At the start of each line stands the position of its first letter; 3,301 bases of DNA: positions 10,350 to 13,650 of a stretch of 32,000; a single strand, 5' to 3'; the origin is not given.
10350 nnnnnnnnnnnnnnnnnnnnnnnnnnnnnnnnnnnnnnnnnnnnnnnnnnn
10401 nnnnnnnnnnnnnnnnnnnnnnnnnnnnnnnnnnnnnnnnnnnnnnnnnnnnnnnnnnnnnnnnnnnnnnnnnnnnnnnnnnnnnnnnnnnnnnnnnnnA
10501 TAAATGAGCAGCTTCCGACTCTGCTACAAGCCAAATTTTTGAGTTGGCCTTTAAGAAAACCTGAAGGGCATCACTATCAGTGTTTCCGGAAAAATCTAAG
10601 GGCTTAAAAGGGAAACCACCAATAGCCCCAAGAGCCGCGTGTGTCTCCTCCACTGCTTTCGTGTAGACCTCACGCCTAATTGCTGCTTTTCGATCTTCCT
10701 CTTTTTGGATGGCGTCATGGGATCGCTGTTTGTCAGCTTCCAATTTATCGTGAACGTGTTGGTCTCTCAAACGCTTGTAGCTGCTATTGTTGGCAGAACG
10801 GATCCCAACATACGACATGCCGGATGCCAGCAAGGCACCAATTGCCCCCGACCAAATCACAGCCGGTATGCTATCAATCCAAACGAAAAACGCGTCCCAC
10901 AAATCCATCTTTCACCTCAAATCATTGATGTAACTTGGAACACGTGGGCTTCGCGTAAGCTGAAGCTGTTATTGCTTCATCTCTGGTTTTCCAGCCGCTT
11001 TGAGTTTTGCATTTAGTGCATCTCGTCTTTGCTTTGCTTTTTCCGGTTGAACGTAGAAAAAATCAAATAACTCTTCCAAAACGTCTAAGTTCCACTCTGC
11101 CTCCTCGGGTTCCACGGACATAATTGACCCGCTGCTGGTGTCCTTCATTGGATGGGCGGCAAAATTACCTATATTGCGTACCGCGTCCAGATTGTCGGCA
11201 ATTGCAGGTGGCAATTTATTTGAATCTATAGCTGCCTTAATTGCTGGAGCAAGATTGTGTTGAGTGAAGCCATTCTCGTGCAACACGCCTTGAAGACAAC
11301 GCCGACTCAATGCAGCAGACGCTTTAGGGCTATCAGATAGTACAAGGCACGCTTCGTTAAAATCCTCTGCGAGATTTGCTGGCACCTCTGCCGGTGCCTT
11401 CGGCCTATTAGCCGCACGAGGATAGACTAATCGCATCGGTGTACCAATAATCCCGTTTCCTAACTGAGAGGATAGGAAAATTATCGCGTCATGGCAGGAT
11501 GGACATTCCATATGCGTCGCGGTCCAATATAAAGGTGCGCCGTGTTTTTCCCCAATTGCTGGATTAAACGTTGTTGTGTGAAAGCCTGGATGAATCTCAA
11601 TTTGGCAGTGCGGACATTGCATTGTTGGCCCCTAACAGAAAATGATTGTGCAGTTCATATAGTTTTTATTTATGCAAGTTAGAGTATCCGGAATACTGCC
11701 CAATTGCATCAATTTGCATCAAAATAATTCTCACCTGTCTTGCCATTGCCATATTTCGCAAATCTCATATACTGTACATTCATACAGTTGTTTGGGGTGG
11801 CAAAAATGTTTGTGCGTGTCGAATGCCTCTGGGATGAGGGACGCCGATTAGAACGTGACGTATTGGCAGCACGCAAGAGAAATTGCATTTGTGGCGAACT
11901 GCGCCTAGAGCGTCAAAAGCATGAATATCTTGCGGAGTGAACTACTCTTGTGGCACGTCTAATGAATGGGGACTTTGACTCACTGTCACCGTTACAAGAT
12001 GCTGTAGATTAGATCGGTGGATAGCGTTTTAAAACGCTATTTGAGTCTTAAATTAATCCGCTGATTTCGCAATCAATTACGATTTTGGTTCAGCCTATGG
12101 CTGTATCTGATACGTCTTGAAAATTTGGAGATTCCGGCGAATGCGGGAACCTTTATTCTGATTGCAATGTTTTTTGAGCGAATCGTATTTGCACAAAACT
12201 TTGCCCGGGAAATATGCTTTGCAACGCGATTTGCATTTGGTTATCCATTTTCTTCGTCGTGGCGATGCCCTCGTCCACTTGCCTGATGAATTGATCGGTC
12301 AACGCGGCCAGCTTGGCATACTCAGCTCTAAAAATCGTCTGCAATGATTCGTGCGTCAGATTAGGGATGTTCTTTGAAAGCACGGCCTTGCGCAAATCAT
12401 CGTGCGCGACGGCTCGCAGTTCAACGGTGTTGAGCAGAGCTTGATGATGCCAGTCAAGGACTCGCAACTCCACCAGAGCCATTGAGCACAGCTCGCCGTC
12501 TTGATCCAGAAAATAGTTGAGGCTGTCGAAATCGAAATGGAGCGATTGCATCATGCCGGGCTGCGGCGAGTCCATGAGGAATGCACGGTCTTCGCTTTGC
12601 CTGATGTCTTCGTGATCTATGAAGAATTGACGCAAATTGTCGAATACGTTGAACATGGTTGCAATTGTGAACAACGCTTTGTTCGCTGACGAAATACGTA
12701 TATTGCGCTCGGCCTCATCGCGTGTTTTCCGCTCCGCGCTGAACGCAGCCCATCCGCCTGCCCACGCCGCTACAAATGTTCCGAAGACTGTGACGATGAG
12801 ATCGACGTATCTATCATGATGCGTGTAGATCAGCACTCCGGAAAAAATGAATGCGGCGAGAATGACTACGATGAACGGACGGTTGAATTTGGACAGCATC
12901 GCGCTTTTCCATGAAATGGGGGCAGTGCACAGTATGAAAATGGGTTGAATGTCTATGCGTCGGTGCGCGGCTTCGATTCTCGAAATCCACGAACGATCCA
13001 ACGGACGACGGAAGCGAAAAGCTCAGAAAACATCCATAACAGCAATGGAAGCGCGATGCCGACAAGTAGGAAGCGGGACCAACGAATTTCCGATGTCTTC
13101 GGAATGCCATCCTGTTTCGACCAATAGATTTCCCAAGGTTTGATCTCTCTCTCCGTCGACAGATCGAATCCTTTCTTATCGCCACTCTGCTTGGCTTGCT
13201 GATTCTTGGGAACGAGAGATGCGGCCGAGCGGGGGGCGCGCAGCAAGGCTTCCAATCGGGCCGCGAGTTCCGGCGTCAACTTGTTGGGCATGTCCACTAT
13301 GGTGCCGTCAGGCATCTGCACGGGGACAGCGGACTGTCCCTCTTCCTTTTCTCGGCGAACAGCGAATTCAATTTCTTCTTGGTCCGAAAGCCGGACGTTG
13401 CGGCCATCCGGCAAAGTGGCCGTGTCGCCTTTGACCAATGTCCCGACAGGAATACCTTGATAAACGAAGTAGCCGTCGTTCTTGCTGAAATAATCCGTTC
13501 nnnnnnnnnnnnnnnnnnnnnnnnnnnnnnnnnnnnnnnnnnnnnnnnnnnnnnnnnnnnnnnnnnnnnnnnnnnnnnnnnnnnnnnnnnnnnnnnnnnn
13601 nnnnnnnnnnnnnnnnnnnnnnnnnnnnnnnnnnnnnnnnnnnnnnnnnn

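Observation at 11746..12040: Consensus LexA box within a strong promoter driving a 44-aa ORF or short transcript inside the island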

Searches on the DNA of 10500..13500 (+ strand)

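Call 10: search_rna_families(source=window, start=10500, end=13500, threshold=evalue, max_evalue=1)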
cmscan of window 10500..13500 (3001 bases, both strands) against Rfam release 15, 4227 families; matches with E-value up to 1: 0.
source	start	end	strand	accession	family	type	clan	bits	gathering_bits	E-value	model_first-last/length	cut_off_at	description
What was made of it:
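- Closest known: SOS-induced type I toxins. Different: No antisense sRNA partner or Rfam hit was found (call 10).
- No Rfam match (call 10).
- Tried and rejected: Rfam at E<=1 gave no match (call 10).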

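Call 14: search_dna_similar(query=window:11623-12152:+, collection=plasmids, mode=distant, max_evalue=0.01)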
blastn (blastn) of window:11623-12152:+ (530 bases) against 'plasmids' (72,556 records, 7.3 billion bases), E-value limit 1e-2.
No match.

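Call 15: search_dna_similar(query=window:11623-12152:+, collection=phages, mode=distant, max_evalue=0.01)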
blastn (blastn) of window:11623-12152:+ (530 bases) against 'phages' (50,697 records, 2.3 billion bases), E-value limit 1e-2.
No match.
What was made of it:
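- Tried and rejected: blastn of the 530-bp gap against plasmids and phages gave no match (calls 14, 15).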
